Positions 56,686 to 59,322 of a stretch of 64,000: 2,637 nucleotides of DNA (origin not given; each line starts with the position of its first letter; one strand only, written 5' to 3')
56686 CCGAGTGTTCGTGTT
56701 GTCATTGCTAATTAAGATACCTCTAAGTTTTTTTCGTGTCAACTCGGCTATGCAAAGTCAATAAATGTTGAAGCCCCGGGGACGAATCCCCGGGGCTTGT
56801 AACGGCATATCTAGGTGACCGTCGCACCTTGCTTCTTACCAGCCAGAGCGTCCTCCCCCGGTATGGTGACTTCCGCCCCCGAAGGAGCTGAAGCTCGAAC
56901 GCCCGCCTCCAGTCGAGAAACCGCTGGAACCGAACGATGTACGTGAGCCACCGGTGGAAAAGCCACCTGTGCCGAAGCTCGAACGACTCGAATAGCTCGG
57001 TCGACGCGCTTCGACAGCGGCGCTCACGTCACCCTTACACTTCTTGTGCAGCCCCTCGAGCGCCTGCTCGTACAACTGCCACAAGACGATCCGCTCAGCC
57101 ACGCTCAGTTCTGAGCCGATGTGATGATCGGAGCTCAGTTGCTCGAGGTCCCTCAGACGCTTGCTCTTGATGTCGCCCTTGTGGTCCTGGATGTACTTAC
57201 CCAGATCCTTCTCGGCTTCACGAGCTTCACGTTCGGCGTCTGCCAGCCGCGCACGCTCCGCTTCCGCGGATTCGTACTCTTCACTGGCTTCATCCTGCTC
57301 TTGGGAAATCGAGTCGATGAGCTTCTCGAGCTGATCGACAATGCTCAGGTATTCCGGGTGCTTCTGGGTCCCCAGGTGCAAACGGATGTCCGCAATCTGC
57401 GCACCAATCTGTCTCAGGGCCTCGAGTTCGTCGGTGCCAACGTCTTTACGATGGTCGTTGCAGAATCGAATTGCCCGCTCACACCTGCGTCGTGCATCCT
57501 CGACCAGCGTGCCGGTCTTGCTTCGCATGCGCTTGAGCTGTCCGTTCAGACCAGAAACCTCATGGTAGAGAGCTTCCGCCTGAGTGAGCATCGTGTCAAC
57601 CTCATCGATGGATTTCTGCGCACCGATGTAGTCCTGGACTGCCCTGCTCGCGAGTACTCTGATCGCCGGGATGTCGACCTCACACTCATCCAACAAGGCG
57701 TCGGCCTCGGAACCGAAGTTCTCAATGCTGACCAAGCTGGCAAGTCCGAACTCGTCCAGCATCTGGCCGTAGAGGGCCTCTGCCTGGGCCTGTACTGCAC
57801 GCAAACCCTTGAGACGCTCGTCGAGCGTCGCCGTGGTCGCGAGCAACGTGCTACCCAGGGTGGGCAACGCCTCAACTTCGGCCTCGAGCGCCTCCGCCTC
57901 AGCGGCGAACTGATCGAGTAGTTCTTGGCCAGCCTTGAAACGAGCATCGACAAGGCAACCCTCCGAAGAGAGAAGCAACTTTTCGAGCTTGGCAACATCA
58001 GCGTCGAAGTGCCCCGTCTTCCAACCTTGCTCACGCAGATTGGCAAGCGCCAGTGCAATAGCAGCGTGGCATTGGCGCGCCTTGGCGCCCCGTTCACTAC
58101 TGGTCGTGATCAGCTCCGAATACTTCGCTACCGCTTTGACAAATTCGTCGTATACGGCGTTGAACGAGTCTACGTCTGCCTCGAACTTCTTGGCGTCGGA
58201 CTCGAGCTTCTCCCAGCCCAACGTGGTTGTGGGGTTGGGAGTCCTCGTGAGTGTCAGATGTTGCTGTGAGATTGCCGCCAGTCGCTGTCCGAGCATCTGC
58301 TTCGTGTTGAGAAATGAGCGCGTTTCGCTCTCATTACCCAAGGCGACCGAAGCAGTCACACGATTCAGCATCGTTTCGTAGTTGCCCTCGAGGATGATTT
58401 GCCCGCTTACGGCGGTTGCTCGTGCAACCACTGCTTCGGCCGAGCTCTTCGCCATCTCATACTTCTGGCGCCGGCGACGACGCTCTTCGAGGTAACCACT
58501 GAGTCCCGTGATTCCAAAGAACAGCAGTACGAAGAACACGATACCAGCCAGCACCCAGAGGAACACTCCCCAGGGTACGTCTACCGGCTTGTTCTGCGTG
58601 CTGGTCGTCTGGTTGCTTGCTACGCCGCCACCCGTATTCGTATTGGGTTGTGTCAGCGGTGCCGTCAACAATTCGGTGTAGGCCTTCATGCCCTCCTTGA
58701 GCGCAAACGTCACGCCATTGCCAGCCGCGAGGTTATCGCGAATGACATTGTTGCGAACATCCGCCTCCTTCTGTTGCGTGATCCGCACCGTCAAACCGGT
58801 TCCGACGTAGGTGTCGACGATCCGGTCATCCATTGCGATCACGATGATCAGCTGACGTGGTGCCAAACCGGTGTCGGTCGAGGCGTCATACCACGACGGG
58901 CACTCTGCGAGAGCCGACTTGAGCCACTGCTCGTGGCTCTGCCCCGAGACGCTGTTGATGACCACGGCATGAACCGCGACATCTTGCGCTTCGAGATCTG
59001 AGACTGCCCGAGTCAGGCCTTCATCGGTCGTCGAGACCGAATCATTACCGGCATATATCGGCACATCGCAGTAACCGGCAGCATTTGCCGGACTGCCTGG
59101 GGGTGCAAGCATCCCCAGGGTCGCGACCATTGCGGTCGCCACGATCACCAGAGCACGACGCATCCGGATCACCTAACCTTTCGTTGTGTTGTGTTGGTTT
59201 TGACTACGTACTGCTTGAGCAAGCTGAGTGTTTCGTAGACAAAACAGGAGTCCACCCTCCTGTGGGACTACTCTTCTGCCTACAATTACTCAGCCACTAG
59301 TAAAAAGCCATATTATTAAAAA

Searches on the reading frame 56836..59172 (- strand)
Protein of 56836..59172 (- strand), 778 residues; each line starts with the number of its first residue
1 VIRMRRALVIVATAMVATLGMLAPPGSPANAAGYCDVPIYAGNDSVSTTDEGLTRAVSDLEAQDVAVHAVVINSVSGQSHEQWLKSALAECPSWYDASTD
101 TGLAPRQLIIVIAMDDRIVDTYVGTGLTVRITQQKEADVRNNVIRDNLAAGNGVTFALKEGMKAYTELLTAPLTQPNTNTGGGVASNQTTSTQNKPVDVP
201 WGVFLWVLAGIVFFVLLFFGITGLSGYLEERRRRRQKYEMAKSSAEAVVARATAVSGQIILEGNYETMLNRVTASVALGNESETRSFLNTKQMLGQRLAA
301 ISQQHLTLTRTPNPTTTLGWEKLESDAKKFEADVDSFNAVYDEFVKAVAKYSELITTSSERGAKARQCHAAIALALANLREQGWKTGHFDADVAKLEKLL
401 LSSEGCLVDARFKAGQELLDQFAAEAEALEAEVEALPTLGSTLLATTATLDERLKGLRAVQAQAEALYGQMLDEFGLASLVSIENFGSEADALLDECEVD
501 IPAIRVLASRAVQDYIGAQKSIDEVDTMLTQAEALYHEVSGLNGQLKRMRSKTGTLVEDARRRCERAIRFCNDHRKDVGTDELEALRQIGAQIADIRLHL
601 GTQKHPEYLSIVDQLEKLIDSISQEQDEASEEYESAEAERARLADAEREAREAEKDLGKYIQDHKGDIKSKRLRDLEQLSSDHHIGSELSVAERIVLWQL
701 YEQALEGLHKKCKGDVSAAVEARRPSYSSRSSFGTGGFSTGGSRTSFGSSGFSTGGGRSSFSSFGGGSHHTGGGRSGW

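Call 22: search_protein_families(library=pfam, proteins=[window:56836-59172:-], max_evalue=0.01)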
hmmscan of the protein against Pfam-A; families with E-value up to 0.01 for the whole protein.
window:56836-59172:- (778 aa): 3 families
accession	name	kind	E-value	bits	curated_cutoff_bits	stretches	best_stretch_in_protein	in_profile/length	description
PF04536.20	TPM_phosphatase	-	7e-05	23.3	22.1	1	52-163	15-120/125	TPM domain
PF17173.10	DUF5129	-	0.0001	22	27.3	1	53-142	13-101/337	Domain of unknown function (DUF5129)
PF14931.11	IFT20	-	0.0089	16.6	27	0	320-355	21-56/119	Intraflagellar transport complex B, subunit 20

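Call 23: search_protein_families(library=phrogs, proteins=[window:56836-59172:-], max_evalue=0.01)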
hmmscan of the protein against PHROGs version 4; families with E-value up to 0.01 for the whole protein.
window:56836-59172:- (778 aa): 0 families
